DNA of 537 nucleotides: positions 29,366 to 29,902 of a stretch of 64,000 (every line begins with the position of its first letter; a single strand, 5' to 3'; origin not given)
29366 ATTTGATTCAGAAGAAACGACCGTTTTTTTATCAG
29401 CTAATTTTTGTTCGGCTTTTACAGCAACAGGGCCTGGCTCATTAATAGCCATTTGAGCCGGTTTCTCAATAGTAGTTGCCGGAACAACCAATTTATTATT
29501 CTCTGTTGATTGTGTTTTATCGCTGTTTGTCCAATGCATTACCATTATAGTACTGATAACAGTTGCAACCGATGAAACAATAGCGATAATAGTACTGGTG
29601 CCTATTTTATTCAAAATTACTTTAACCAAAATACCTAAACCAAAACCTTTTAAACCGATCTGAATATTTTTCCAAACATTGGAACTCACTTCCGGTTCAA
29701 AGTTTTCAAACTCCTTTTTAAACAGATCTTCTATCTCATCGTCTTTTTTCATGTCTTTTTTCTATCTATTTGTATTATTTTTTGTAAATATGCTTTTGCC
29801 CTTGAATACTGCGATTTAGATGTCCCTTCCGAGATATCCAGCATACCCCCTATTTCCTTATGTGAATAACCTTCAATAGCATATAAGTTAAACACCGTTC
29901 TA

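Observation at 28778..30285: ECF sigma / anti-sigma pair where the anti-sigma carries a PKD and a T9SS type B-like C-terminal domain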

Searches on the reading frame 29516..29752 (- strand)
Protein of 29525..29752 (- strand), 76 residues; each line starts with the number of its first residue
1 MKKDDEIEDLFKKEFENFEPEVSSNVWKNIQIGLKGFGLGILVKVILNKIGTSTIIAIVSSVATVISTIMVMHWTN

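Call 38: find_homologous_proteins(query=window:29525-29752:-, max_evalue=10)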
Query window:29525-29752:-: no candidate shares three 5-residue words with the query. No homologue found.

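Call 50: search_protein_representatives(alignment_id=A2)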
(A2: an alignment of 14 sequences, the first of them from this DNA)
Query: 14 sequences, 78 profile positions. Proteins with E-value up to 0.001 (for the whole library): 409; up to 1e-10: 28; up to 1e-30: 10. The best 150 are listed.
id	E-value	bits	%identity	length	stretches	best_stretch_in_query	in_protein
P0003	6.4e-37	141.6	-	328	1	1-77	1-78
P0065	1.2e-36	140.8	-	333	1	1-77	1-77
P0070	1.6e-35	137.1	-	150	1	1-77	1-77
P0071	2.0e-35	136.8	-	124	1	1-77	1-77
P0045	2.1e-35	136.7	-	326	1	1-77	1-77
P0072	2.0e-33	130.4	-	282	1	1-77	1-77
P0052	8.2e-33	128.4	-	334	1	6-76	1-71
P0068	2.3e-32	127.0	-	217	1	3-77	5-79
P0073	3.9e-32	126.3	-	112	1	1-77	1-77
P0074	2.4e-31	123.7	-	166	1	1-77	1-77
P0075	1.8e-30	120.9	-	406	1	1-77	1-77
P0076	2.6e-30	120.4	-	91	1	1-68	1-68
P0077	1.1e-29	118.4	-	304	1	2-77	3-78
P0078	1.3e-29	118.2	-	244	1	3-77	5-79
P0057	1.9e-29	117.7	-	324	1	2-77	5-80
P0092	4.8e-10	55.5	-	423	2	1-34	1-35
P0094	3.4e-09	52.8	-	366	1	2-69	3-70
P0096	4.4e-09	52.4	-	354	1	1-74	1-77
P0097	4.4e-09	52.4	-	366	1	2-62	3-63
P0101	1.8e-08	50.4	-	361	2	4-34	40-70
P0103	2.5e-08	50.0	-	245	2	3-63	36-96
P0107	5.3e-08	49.0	-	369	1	1-74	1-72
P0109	6.4e-08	48.7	-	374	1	3-76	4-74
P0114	1.1e-07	47.9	-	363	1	4-77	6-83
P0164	3.5e-06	43.1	-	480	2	7-33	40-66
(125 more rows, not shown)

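Call 53: search_protein_families(library=pfam, alignment_id=A4, max_evalue=0.001)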
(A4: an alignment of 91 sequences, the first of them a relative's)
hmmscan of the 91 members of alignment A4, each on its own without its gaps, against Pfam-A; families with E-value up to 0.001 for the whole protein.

A. member 1, P0091 (597 aa): 1 family
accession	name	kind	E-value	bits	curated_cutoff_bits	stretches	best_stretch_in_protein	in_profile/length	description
PF09716.15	ETRAMP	-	0.00066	20.1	29.1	1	155-197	38-80/81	Malarial early transcribed membrane protein (ETRAMP)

B. families by the number of members that match (of 91 scanned): 15 families
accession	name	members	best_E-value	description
PF13585.12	CHU_C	77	7.5e-23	CHU_C Type IX secretion signal domain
PF00801.26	PKD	41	1.4e-15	PKD domain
PF18911.6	PKD_4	40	3.5e-19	PKD domain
PF13860.13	FlgD_ig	17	2.7e-07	FlgD Ig-like domain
PF18981.6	InlK_D3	6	4.9e-06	Internalin K domain (D3/D4)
PF13505.12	OMP_b-brl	2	1.4e-08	Outer membrane protein beta-barrel domain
PF13568.12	OMP_b-brl_2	2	4.3e-05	Outer membrane protein beta-barrel domain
PF16403.11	Bact_surface_Ig-like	1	0.00017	Bacterial surface protein, Ig-like domain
PF16904.10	PurL_C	1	0.00037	Phosphoribosylformylglycinamidine synthase II C-terminus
PF23248.1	KH_PARP14_2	1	0.00058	PARP14, second type I KH domain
PF16820.11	PKD_3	1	0.00063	PKD-like domain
PF09716.15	ETRAMP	1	0.00066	Malarial early transcribed membrane protein (ETRAMP)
PF22352.2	K319L-like_PKD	1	0.00075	K319L-like, PKD domain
PF10950.13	Organ_specific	1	0.00086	Organ specific protein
PF18962.6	Por_Secre_tail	1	0.00091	Secretion system C-terminal sorting domain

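Call 54: search_protein_families(library=ncbifam, alignment_id=A4, max_evalue=0.001)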
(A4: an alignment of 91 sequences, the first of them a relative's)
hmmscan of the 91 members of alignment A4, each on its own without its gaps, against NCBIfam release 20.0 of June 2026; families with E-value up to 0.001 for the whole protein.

A. member 1, P0091 (597 aa): 0 families

B. families by the number of members that match (of 91 scanned): 17 families
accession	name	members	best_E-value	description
TIGR04131.1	Bac_Flav_CTERM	75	2.8e-16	T9SS type B sorting domain-containing protein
TIGR00864.1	PCC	9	5.8e-06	polycystin cation channel protein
NF005176.1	PRK06655.1-1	8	6.8e-05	flagellar hook assembly protein FlgD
NF053608.1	Lsa66_OmpA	5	6.1e-06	fibronectin-binding adhesin Lsa66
TIGR04183.1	Por_Secre_tail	5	7.6e-06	T9SS type A sorting domain-containing protein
NF058578.1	CPR_pilus_PamR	4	3e-05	pilus system RbmA-like protein PamR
NF009453.0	PRK12813.1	3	0.00031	flagellar basal body rod modification protein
TIGR03769.1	P_ac_wall_RPT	1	5.7e-05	TIGR03769 domain-containing protein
NF047351.1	lipase_YSIRK_Sa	1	0.00013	YSIRK-targeted triacylglycerol lipase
TIGR00881.1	2A0104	1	0.00014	phosphoglycerate transporter protein PgtP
NF009452.0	PRK12812.1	1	0.00024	flagellar basal body rod modification protein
NF033707.1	T9SS_sortase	1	0.00026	type IX secretion system sortase PorU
TIGR04565.1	OMP_myx_plus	1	0.00028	outer membrane beta-barrel domain-containing protein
NF033932.1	LapB_rpt_80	1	0.00052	LapB repeat-containing protein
NF009277.0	PRK12634.1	1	0.00085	flagellar basal body rod modification protein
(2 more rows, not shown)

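Call 55: list_cluster_members(proteins=[P0094, P0096, P0097, P0101, P0107, P0109, P0114, P0092, P0103, P0164])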
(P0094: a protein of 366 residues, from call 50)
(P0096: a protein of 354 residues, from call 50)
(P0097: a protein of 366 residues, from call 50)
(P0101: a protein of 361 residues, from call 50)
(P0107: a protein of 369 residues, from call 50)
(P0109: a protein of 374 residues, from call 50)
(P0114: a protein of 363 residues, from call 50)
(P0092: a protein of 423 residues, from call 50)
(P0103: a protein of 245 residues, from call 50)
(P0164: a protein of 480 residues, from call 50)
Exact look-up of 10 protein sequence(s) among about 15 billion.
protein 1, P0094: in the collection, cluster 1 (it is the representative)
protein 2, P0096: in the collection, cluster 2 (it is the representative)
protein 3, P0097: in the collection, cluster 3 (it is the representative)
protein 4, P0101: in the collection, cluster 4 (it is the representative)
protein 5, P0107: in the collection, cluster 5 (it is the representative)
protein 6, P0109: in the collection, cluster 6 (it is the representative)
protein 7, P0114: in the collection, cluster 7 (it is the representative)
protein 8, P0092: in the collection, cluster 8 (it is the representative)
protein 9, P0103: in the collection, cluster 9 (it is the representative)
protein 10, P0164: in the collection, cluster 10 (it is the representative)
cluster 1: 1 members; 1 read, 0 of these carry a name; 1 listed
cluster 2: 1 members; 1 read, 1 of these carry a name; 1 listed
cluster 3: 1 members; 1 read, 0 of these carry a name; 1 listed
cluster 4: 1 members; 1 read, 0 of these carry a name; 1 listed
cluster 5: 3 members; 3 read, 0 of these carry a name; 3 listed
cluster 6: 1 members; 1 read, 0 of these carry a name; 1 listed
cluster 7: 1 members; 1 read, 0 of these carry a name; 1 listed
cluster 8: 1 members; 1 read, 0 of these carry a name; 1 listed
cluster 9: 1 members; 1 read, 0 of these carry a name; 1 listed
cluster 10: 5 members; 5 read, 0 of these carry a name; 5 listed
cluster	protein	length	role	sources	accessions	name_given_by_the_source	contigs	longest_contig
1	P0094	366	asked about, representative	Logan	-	-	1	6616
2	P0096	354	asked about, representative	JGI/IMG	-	gliding motility-associated-like protein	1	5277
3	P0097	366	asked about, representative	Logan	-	-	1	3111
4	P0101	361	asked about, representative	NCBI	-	-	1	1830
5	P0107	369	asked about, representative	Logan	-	-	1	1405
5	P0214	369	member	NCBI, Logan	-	-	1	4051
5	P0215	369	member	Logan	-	-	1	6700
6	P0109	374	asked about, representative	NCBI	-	-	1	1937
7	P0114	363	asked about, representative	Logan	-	-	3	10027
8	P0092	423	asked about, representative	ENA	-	-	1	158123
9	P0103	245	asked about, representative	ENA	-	-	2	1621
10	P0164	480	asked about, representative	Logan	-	-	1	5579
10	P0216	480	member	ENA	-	-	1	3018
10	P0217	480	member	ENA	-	-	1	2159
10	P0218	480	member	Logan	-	-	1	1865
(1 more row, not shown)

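Call 56: find_encoding_contigs(protein=P0092, flank=5000, max_places=1)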
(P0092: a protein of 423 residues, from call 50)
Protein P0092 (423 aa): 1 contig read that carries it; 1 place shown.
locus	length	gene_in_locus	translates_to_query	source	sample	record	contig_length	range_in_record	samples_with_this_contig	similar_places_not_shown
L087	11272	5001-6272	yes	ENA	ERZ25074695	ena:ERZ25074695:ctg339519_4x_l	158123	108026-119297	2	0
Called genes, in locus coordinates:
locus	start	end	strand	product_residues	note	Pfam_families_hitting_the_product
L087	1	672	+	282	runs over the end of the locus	PF01063:Aminotran_4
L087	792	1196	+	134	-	-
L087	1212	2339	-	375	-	PF00691:OmpA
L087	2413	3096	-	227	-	PF07947:YhhN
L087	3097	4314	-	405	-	PF04116:FA_hydroxylase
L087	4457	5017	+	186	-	PF04542:Sigma70_r2, PF08281:Sigma70_r4_2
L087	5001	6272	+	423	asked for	PF13585:CHU_C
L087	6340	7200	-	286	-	PF02368:Big_2 (faint)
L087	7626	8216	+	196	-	-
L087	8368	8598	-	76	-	-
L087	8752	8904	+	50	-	-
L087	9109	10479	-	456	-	PF13620:CarboxypepD_reg (weak), PF13715:CarbopepD_reg_2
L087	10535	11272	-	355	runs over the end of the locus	PF01063:Aminotran_4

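Call 57: find_encoding_contigs(protein=P0114, flank=5000, max_places=1)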
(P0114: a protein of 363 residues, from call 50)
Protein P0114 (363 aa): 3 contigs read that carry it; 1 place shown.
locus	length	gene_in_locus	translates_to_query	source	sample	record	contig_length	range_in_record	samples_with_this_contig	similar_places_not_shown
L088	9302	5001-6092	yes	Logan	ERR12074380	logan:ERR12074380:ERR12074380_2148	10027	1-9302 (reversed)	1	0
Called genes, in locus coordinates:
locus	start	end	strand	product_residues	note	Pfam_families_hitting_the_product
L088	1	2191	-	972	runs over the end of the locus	?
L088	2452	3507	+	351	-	PF00586:AIRS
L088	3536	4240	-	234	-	PF00590:TP_methylase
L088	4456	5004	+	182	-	PF07638:Sigma70_ECF (weak), PF04542:Sigma70_r2, PF08281:Sigma70_r4_2, PF04545:Sigma70_r4 (weak)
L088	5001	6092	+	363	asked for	PF00801:PKD (weak), PF18911:PKD_4, PF13585:CHU_C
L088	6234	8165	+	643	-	PF13292:DXP_synthase_N, PF02779:Transket_pyr, PF02780:Transketolase_C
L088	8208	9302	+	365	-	?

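Call 74: search_protein_families(library=ncbifam, proteins=[P0094, P0107, P0114, P0092], max_evalue=0.0001)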
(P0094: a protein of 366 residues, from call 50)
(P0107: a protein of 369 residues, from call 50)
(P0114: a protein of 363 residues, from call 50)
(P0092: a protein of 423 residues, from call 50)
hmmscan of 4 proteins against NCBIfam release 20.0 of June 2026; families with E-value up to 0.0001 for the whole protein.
P0094 (366 aa): 2 families
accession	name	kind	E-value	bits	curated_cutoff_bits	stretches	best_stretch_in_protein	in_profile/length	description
TIGR04131.1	Bac_Flav_CTERM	domain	4.8e-13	49.1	35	1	277-364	2-85/85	T9SS type B sorting domain-containing protein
TIGR03769.1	P_ac_wall_RPT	domain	5.7e-05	23.6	30.9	0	241-260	8-29/41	TIGR03769 domain-containing protein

P0107 (369 aa): 1 family
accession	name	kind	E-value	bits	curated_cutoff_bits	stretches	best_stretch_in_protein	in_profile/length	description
TIGR04131.1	Bac_Flav_CTERM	domain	1.9e-05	24.7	35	1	285-336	3-55/85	T9SS type B sorting domain-containing protein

P0114 (363 aa): 1 family
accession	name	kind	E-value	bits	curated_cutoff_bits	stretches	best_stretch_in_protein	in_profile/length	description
TIGR04131.1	Bac_Flav_CTERM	domain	9.1e-07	28.9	35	1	278-343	4-69/85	T9SS type B sorting domain-containing protein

P0092 (423 aa): 1 family
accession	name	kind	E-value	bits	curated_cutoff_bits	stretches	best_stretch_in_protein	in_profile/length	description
TIGR04131.1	Bac_Flav_CTERM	domain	6.8e-08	32.6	35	1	338-402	5-70/85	T9SS type B sorting domain-containing protein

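Call 75: search_solved_structures(query=A2, max_evalue=10)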
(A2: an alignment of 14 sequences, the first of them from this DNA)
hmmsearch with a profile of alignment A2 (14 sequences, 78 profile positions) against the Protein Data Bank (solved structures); distinct sequences matched with E-value up to 10: 14.
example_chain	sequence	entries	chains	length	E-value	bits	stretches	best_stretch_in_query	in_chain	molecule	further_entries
9kxx_A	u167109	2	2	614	0.59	13.5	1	24-57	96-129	Sodium-dependent neutral amino acid transporter B(0)AT1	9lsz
8i92_B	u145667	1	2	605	0.75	13.2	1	24-57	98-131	Sodium-dependent neutral amino acid transporter B(0)AT1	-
8wby_A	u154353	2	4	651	0.85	13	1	24-57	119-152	Sodium-dependent neutral amino acid transporter B(0)AT1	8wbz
9va1_D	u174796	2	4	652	0.85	13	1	24-57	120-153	Sodium-dependent neutral amino acid transporter B(0)AT1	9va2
8i93_B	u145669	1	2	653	0.86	13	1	24-57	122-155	Sodium-dependent neutral amino acid transporter B(0)AT1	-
6m17_A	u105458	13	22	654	0.86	13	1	24-57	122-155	Sodium-dependent neutral amino acid transporter B(0)AT1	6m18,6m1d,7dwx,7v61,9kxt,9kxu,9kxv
9hue_A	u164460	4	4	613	0.98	12.8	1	15-56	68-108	Sodium- and chloride-dependent glycine transporter 2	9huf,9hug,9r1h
2bl0_C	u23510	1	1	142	1.2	12.6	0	10-39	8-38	MYOSIN REGULATORY LIGHT CHAIN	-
5xe2_A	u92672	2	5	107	1.3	12.4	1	3-35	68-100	Endoribonuclease MazF4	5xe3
6gr8_B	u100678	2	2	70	1.5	12.2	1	5-27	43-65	Inner centromere protein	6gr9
4af3_D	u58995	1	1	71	1.6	12.2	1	5-27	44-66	INNER CENTROMERE PROTEIN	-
9wbr_A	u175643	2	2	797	2.5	11.5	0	15-56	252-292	Sodium- and chloride-dependent glycine transporter 2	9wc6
9w8q_A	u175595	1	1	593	2.7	11.4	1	15-56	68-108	Sodium- and chloride-dependent glycine transporter 2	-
9w8j_A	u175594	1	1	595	2.7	11.4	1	15-56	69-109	Sodium- and chloride-dependent glycine transporter 2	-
